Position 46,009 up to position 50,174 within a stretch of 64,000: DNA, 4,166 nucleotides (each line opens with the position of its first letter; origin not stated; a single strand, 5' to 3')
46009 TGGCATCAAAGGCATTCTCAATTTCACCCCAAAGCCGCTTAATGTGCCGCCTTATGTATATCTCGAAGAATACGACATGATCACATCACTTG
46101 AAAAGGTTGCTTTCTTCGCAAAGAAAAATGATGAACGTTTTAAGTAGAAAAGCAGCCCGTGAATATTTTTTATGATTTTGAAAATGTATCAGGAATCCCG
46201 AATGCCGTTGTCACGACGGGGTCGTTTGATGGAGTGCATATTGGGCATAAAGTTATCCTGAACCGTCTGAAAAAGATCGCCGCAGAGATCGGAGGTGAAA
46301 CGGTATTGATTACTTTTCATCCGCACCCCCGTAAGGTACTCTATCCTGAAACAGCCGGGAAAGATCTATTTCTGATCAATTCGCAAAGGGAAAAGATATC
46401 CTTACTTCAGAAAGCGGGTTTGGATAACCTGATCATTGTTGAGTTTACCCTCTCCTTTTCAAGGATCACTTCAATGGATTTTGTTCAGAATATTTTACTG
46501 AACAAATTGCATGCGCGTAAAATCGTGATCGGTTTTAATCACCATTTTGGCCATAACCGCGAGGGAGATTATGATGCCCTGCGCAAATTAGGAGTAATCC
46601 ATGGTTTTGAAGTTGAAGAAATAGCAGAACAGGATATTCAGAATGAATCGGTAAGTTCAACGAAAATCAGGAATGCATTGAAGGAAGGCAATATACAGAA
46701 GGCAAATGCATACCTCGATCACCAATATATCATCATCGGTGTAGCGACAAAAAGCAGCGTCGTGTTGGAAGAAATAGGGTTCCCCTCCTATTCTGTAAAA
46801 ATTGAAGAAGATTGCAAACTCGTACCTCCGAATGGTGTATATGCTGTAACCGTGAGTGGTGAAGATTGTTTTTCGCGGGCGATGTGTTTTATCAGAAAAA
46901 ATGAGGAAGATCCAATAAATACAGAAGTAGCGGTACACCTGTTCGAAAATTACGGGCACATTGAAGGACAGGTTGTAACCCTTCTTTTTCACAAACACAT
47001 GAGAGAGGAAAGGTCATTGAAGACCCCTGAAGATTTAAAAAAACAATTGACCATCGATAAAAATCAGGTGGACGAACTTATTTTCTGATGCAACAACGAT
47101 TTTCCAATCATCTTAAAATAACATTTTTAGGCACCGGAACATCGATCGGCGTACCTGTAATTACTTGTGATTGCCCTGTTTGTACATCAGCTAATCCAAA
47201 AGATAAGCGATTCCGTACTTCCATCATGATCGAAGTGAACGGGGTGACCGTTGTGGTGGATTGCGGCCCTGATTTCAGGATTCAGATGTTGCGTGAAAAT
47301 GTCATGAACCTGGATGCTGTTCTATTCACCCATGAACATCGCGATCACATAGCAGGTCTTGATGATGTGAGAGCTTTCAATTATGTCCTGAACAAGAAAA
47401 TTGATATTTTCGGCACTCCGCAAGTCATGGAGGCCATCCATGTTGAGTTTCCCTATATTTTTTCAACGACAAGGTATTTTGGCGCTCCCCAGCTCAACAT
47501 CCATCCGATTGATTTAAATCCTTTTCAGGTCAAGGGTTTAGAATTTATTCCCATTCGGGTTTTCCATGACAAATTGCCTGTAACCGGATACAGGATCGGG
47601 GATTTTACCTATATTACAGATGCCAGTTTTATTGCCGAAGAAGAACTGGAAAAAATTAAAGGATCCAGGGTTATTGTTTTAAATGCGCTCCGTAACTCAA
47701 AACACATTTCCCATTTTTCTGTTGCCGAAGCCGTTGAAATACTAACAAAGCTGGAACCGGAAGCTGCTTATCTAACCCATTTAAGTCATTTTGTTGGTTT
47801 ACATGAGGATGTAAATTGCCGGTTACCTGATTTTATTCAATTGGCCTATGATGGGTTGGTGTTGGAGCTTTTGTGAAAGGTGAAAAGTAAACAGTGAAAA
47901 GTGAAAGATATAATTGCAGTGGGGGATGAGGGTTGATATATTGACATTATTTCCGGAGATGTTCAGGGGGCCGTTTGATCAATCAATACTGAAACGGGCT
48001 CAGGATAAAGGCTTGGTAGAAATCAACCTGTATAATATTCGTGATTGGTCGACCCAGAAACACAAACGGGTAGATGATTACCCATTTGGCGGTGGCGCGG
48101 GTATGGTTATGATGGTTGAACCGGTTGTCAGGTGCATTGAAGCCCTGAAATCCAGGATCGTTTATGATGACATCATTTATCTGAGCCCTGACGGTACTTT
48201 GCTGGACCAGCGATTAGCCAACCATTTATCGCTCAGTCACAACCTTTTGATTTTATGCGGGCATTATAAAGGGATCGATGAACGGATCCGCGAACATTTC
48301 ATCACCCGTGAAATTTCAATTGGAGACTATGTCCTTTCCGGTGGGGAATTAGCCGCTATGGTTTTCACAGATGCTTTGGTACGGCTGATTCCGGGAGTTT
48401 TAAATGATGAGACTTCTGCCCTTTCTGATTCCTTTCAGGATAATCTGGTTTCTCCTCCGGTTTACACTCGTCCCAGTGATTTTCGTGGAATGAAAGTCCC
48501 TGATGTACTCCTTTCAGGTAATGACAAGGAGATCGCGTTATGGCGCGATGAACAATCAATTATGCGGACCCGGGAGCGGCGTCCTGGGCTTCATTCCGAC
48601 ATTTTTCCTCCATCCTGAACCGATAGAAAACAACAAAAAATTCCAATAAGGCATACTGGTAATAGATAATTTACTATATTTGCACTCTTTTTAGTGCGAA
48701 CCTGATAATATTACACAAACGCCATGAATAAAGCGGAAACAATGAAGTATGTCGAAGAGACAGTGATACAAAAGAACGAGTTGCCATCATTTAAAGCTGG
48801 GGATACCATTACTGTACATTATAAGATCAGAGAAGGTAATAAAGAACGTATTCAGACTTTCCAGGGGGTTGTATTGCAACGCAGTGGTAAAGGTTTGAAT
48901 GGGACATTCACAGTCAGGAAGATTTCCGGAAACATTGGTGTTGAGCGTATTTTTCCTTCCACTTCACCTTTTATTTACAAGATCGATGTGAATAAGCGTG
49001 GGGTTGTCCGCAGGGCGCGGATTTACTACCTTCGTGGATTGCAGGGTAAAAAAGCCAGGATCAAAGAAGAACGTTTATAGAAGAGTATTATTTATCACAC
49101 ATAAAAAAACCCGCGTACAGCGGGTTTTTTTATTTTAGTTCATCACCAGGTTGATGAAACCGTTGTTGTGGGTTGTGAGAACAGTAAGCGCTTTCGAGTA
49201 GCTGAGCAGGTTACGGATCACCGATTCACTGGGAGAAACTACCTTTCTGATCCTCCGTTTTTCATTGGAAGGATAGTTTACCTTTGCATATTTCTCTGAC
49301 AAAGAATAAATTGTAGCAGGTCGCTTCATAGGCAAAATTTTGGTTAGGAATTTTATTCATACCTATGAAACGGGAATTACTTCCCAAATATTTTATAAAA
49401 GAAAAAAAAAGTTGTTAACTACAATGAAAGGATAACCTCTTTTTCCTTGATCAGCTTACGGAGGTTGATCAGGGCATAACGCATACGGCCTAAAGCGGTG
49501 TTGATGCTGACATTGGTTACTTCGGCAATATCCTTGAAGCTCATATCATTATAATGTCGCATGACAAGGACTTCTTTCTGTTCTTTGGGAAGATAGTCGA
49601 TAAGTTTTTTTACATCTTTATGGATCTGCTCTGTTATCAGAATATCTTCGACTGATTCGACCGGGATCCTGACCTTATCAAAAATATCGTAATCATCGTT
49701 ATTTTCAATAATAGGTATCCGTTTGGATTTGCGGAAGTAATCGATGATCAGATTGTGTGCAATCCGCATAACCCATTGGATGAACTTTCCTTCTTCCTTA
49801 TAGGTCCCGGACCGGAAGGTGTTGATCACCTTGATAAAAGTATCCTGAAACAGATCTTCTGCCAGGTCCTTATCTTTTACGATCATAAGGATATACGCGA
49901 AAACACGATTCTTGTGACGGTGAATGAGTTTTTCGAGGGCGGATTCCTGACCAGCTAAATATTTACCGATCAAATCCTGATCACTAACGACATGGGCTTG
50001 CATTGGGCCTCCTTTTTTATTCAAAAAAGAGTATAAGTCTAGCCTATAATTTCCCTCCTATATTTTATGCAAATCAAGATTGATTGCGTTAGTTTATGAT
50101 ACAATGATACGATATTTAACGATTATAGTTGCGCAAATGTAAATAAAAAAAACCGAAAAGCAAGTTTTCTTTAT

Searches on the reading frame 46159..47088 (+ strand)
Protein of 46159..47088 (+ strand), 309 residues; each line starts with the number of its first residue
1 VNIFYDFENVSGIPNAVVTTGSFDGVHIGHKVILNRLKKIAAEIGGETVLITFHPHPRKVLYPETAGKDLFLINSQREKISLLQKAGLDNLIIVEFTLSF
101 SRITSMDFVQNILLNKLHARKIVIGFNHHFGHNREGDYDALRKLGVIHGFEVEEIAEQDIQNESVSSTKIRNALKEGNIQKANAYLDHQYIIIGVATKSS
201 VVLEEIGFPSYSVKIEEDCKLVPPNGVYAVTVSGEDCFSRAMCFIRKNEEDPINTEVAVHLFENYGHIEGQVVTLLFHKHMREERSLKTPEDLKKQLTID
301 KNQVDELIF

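Call 30: search_protein_families(library=pfam, proteins=[window:46159-47088:+], max_evalue=0.00001)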
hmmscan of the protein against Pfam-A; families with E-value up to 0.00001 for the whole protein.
window:46159-47088:+ (309 aa): 3 families
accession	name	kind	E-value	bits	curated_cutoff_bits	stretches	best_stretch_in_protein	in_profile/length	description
PF06574.18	FAD_syn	-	1.1e-46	159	27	1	15-169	7-158/158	FAD synthetase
PF01687.23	Flavokinase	-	2.2e-15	57.4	19.6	1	188-306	3-122/124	Riboflavin kinase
PF01467.32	CTP_transf_like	-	7.9e-06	26.5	21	0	19-172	2-132/133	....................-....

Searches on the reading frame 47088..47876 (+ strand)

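Call 30: search_protein_families(library=pfam, proteins=[window:47088-47876:+], max_evalue=0.00001)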
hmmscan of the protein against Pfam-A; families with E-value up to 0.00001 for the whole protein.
window:47088-47876:+ (262 aa): 2 families
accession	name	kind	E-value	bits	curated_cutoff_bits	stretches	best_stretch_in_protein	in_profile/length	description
PF12706.13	Lactamase_B_2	-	4.4e-36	124.8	27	1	55-231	3-199/200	Beta-lactamase superfamily domain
PF00753.33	Lactamase_B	-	6.7e-12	46.2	22.7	1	42-231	5-196/196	Metallo-beta-lactamase superfamily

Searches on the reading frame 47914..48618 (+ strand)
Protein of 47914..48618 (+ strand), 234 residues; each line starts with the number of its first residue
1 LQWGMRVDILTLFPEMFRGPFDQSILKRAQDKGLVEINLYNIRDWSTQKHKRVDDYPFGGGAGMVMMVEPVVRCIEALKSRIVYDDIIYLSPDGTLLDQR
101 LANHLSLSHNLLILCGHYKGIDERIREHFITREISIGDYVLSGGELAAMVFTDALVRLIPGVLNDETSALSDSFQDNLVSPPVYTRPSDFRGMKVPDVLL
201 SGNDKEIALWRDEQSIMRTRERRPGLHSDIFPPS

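Call 51: search_protein_families(library=pfam, proteins=[window:47914-48618:+], max_evalue=0.00001)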
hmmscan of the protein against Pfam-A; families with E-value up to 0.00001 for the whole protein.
window:47914-48618:+ (234 aa): 1 family
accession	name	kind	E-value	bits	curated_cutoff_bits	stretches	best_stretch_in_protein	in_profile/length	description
PF01746.26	tRNA_m1G_MT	-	7e-58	196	27.3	1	27-224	2-195/195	tRNA (Guanine-1)-methyltransferase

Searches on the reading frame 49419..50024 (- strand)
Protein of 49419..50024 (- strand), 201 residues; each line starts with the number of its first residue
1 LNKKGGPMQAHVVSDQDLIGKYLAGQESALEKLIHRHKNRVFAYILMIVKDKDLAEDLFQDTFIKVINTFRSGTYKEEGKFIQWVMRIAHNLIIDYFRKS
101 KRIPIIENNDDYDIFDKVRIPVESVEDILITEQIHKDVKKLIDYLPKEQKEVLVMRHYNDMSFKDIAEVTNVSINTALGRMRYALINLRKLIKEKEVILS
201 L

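Call 51: search_protein_families(library=pfam, proteins=[window:49419-50024:-], max_evalue=0.00001)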
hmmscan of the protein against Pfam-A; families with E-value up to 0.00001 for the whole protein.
window:49419-50024:- (201 aa): 3 families
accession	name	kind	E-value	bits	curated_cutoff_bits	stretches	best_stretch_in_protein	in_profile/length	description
PF04542.20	Sigma70_r2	-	2.7e-14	53.2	24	1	33-102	1-70/71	Sigma-70 region 2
PF08281.18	Sigma70_r4_2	-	6e-11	42.3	25.7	1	138-176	4-42/54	Sigma-70, region 4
PF04545.22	Sigma70_r4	-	3e-08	33.5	24.1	1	142-190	2-50/50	Sigma-70, region 4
